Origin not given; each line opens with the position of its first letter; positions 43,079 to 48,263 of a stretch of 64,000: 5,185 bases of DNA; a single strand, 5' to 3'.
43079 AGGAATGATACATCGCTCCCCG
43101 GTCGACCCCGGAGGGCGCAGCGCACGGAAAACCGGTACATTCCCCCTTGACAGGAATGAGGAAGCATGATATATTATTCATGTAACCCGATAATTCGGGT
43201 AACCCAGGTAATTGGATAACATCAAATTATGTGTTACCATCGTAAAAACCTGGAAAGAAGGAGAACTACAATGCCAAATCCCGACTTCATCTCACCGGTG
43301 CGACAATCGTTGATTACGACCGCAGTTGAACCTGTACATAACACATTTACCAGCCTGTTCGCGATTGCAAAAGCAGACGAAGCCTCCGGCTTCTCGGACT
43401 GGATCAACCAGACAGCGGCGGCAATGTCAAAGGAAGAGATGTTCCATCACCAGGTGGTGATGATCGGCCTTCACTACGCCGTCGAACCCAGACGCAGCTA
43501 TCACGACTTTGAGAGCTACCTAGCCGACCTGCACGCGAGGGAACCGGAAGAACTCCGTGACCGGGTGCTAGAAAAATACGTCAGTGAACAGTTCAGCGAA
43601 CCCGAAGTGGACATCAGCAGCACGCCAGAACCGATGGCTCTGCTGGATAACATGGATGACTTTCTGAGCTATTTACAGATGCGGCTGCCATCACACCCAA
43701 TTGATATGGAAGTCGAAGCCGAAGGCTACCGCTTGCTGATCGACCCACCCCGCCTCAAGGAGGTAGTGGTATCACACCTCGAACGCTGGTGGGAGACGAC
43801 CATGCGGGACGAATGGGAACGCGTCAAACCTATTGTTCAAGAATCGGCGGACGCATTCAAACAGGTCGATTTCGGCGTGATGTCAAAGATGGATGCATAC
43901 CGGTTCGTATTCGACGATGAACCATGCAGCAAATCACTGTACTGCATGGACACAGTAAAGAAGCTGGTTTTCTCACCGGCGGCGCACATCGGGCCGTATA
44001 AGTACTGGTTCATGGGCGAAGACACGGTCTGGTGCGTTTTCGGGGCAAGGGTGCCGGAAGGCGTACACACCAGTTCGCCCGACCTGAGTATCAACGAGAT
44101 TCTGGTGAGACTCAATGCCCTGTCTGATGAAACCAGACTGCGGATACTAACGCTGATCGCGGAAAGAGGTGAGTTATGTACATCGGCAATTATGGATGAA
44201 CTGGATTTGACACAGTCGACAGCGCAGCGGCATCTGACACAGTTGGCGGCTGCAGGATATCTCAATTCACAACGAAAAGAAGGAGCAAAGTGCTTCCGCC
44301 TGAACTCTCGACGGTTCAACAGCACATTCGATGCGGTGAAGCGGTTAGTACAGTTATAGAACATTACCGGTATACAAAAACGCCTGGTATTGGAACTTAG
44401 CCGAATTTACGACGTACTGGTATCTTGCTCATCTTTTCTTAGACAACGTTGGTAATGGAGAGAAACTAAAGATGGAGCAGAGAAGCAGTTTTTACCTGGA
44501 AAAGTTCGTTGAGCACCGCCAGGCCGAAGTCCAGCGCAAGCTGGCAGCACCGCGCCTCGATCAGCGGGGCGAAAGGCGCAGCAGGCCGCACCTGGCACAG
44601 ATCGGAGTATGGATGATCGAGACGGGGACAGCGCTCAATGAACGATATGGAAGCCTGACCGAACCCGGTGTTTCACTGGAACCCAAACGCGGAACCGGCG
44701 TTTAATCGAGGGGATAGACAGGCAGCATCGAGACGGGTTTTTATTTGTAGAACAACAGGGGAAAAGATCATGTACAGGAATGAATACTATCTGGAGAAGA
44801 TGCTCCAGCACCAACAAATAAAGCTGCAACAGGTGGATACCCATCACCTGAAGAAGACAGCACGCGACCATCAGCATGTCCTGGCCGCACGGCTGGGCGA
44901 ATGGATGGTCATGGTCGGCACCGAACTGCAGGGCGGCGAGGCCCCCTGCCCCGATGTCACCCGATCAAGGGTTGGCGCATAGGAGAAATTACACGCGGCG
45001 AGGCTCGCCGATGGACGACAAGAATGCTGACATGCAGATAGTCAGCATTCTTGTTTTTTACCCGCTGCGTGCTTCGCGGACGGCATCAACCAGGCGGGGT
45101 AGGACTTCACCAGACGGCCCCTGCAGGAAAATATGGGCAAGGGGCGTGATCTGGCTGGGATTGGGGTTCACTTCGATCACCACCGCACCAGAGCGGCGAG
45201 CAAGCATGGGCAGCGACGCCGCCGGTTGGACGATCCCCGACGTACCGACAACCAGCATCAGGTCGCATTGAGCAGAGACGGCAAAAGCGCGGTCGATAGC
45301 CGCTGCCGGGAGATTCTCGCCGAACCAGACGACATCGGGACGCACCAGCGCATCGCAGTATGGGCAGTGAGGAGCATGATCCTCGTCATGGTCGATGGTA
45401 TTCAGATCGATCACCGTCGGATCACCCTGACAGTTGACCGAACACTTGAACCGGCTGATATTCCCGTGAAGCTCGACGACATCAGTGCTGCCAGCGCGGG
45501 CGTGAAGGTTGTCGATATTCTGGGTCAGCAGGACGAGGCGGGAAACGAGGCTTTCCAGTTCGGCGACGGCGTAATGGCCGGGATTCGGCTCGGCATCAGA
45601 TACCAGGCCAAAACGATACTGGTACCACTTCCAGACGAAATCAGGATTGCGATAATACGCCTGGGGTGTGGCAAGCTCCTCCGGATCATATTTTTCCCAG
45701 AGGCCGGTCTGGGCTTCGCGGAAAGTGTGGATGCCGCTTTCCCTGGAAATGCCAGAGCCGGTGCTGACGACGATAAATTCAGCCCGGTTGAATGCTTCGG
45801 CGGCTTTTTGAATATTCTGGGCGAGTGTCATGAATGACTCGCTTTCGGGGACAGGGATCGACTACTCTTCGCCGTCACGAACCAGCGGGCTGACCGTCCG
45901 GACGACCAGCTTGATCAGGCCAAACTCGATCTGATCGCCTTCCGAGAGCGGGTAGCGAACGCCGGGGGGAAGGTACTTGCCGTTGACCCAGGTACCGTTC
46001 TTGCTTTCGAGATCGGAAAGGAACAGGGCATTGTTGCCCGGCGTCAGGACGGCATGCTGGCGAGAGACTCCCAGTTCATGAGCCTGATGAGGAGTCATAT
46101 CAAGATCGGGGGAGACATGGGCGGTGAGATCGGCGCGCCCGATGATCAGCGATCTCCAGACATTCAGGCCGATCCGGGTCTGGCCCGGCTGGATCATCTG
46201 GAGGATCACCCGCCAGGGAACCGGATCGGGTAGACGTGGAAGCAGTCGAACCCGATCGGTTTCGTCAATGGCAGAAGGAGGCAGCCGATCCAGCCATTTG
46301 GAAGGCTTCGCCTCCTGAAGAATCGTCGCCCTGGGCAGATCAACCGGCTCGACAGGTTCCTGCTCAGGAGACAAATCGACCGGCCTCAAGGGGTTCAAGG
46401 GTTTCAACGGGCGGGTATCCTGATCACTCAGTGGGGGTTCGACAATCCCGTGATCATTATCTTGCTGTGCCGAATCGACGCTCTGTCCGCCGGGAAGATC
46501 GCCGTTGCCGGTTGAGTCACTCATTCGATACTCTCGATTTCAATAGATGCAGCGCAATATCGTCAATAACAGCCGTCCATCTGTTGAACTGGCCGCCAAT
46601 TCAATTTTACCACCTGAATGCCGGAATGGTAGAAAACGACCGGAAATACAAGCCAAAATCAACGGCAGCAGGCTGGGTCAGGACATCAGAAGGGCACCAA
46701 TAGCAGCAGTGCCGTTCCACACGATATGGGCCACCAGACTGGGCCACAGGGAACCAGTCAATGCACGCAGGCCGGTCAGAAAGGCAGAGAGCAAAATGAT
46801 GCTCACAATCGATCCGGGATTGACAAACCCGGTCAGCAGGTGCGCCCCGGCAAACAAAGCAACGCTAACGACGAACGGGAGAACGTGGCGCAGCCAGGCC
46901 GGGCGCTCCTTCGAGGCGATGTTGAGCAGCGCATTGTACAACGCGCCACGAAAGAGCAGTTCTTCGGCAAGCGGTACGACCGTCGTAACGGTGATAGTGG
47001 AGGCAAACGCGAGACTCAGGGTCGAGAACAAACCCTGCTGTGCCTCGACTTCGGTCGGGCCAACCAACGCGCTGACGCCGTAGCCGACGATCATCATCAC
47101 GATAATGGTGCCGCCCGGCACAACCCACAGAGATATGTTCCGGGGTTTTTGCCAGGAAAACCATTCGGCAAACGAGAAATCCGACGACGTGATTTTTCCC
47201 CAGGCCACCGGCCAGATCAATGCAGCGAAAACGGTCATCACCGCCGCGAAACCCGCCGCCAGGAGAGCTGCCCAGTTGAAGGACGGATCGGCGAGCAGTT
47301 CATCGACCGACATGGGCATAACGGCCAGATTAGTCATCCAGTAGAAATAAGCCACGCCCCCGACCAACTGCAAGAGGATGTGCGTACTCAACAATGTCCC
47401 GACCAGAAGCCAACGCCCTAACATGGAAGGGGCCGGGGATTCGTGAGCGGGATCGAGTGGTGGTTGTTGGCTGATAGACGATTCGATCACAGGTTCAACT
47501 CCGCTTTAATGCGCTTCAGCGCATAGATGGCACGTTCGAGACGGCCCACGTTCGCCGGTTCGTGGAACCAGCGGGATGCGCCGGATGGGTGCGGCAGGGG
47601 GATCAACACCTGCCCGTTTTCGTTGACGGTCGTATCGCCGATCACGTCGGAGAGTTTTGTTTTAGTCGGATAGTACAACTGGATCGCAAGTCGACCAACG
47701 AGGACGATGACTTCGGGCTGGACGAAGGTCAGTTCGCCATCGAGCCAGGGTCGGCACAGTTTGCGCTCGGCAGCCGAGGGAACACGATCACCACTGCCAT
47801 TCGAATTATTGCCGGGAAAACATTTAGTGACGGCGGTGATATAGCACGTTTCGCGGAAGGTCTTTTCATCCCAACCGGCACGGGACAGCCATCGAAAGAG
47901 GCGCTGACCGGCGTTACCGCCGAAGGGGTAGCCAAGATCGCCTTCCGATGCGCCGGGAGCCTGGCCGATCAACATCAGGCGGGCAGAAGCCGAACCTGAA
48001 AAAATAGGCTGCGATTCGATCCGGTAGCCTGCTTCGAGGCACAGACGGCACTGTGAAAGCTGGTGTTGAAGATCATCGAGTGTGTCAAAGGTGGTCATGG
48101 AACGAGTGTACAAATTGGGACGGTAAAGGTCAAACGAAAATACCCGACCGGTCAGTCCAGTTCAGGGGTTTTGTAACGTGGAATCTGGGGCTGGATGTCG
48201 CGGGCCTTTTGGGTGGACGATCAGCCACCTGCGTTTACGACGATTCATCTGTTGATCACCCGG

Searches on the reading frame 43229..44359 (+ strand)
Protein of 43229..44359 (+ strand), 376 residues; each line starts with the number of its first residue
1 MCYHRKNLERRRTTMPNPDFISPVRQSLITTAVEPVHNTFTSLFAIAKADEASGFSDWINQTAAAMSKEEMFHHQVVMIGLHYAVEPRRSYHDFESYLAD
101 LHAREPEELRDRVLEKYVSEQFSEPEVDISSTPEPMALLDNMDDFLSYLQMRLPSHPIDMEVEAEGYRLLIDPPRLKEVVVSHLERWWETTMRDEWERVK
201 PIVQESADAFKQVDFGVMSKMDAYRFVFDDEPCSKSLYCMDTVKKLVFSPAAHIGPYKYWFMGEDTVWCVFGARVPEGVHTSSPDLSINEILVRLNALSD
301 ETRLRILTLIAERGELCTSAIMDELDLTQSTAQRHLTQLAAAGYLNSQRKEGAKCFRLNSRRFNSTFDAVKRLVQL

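Call 41: search_protein_families(library=pfam, proteins=[window:43229-44359:+], max_evalue=0.001)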
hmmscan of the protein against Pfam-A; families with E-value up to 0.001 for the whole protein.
window:43229-44359:+ (376 aa): 8 families
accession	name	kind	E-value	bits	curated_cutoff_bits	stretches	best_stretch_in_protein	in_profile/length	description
PF01022.26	HTH_5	-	5.6e-12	45.8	22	1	300-347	1-47/47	Bacterial regulatory protein, arsR family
PF12840.13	HTH_20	-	3.1e-10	40.3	27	1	298-343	1-46/51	Helix-turn-helix domain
PF13412.12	HTH_24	-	8.8e-07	28.8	21.9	1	300-345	2-47/48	Winged helix-turn-helix DNA-binding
PF01047.28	MarR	-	6.4e-06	26.4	24.6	1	301-351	3-53/59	MarR family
PF09339.16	HTH_IclR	-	3.9e-05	23.8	22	1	304-346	6-49/52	IclR helix-turn-helix domain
PF24037.1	DUF7346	-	0.00011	22.8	28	1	295-359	64-128/139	Family of unknown function (DUF7346)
PF12802.13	MarR_2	-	0.00013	22.4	27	1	303-347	7-52/61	MarR family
PF25213.1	HVO_A0261_N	-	0.00056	20.2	35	0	301-348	11-57/86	HVO_A0261 N-terminal domain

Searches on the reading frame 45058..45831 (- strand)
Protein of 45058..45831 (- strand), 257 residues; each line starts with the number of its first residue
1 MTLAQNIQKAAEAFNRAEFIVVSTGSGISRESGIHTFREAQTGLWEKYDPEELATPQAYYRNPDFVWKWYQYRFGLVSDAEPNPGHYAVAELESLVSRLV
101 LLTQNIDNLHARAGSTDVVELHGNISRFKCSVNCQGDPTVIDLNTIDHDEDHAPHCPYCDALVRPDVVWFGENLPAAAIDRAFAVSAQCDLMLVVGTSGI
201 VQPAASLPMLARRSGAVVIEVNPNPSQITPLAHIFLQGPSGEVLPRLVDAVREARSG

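Call 60: search_protein_families(library=pfam, proteins=[window:45058-45831:-], max_evalue=0.0001)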
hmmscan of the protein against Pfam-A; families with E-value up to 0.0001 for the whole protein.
window:45058-45831:- (257 aa): 1 family
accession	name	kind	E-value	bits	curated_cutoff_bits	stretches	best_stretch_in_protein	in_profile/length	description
PF02146.23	SIR2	-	7e-52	176.4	24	1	25-203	1-180/180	Sir2 family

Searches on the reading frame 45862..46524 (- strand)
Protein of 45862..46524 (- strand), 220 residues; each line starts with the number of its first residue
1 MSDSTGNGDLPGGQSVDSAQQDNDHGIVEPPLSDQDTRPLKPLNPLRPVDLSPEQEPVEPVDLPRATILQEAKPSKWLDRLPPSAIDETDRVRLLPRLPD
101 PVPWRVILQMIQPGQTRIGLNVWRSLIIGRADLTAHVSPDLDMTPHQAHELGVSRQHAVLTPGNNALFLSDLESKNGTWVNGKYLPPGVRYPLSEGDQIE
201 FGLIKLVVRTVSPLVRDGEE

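Call 60: search_protein_families(library=pfam, proteins=[window:45862-46524:-], max_evalue=0.0001)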
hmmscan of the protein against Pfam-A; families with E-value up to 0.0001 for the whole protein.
window:45862-46524:- (220 aa): 2 families
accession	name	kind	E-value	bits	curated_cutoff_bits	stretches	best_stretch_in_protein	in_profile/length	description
PF00498.31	FHA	-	7.8e-16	58.7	20.7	1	127-202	2-67/67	FHA domain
PF16697.10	Yop-YscD_cpl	-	5.3e-06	27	33.2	1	152-209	35-91/94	Inner membrane component of T3SS, cytoplasmic domain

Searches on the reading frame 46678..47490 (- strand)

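Call 60: search_protein_families(library=pfam, proteins=[window:46678-47490:-], max_evalue=0.0001)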
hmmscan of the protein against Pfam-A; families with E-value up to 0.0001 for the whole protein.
window:46678-47490:- (270 aa): 1 family
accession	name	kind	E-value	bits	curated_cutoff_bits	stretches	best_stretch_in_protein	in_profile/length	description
PF02517.21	Rce1-like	-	8.8e-16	58.4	22.4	1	162-260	5-92/93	Type II CAAX prenyl endopeptidase Rce1-like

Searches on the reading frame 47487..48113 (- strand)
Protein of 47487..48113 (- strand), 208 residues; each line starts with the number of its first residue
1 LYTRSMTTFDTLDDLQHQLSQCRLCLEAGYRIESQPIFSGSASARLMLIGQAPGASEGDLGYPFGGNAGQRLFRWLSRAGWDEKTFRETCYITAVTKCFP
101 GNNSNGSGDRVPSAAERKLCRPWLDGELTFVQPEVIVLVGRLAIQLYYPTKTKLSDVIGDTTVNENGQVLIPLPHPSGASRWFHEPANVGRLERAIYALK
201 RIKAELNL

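Call 60: search_protein_families(library=pfam, proteins=[window:47487-48113:-], max_evalue=0.0001)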
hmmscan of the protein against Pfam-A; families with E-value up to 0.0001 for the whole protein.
window:47487-48113:- (208 aa): 1 family
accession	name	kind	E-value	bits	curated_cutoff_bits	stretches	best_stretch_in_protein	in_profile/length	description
PF03167.25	UDG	-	2.9e-30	105.6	24.3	1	40-185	4-127/141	Uracil DNA glycosylase superfamily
